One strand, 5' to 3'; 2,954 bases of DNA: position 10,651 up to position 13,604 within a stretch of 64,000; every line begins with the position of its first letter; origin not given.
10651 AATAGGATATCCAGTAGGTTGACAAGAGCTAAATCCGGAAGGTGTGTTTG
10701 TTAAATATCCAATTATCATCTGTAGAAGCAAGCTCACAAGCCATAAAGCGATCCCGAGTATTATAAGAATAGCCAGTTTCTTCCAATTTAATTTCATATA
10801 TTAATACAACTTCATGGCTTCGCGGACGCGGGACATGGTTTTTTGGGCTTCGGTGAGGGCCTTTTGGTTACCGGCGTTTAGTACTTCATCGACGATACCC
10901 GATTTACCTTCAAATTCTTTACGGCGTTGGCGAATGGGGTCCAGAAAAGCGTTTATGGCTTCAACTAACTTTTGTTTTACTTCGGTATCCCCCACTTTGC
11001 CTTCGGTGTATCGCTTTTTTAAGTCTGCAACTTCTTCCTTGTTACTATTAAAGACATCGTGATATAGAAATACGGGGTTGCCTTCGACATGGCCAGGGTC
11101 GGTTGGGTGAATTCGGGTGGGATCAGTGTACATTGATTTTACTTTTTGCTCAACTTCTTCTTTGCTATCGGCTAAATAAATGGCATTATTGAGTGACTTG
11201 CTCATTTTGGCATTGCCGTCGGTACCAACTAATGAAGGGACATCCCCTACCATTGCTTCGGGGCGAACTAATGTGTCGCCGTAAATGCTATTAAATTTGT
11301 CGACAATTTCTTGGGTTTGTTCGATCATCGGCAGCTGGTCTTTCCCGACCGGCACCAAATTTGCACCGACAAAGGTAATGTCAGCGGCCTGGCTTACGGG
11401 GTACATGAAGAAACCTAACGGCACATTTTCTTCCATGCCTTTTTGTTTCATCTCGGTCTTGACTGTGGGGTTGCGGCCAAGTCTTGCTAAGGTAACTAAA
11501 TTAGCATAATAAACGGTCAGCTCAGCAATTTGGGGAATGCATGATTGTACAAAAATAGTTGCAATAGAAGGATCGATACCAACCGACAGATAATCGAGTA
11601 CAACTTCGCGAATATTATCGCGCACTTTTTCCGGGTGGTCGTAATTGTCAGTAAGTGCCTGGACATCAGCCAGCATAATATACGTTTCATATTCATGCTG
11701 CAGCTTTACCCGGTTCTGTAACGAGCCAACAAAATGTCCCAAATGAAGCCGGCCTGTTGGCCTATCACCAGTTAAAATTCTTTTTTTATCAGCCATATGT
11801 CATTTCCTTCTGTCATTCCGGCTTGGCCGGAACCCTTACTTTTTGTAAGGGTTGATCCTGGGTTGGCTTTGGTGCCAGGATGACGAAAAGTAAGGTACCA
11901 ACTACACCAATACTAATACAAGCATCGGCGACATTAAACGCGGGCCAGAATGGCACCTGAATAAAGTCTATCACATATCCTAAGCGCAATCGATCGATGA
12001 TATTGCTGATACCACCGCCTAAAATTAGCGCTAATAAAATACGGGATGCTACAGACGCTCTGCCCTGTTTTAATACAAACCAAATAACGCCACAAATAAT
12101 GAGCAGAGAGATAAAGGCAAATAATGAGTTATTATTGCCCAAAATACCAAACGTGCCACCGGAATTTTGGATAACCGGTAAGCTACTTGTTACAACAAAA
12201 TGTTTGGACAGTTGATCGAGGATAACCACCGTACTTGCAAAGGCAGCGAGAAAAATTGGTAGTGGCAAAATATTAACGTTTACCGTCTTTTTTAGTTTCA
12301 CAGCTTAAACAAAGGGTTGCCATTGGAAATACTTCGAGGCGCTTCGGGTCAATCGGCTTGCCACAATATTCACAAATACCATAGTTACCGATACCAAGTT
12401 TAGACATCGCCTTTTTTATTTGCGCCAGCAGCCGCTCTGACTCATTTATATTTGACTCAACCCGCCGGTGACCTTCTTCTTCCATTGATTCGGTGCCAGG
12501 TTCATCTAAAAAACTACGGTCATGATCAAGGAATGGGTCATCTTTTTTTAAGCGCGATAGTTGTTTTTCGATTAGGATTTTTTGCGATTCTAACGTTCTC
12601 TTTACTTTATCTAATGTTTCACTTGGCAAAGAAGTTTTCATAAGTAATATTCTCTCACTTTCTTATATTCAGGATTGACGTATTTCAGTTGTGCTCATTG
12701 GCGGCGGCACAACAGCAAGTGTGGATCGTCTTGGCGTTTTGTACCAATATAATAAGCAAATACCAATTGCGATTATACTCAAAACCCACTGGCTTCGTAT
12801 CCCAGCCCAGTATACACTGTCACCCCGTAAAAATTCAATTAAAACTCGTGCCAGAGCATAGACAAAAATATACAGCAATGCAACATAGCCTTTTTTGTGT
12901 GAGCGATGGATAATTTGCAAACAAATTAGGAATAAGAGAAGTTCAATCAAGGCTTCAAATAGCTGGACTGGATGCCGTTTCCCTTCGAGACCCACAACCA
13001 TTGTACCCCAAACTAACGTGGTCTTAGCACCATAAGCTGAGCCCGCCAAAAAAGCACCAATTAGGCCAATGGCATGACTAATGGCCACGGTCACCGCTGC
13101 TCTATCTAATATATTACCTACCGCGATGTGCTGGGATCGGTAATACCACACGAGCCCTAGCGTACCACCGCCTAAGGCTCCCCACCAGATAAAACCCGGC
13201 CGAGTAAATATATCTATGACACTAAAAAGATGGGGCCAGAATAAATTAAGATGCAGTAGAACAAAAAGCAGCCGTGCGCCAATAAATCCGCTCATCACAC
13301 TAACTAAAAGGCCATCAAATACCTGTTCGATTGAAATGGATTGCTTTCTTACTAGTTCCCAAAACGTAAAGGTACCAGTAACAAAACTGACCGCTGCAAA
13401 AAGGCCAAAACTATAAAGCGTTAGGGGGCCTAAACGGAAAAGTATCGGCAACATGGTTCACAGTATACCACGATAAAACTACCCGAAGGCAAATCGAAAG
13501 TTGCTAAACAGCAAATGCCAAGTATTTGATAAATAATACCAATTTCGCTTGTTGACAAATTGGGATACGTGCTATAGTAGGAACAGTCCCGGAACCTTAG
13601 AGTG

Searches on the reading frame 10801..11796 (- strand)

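Call 42: search_protein_families(library=pfam, proteins=[window:10801-11796:-], max_evalue=0.001)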
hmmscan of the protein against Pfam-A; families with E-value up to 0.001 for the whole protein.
window:10801-11796:- (331 aa): 1 family
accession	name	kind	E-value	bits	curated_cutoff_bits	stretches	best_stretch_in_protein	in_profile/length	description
PF00579.31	tRNA-synt_1b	-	3.2e-62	210.9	21.1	1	5-285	6-291/292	tRNA synthetases class I (W and Y)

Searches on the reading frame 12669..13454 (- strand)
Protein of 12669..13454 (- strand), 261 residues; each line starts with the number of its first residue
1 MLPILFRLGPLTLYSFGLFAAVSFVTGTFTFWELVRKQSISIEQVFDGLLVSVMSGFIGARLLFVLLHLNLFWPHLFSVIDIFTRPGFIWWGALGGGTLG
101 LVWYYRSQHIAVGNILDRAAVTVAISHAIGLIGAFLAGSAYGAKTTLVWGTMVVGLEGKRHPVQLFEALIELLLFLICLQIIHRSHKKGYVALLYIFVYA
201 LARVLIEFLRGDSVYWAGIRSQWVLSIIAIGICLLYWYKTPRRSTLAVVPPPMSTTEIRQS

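Call 63: search_protein_families(library=pfam, proteins=[window:12669-13454:-], max_evalue=0.001)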
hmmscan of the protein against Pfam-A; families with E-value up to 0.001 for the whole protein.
window:12669-13454:- (261 aa): 1 family
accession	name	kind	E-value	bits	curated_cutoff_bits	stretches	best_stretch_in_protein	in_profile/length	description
PF01790.23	LGT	-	5.8e-43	147.4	24.9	1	3-237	1-238/240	Prolipoprotein diacylglyceryl transferase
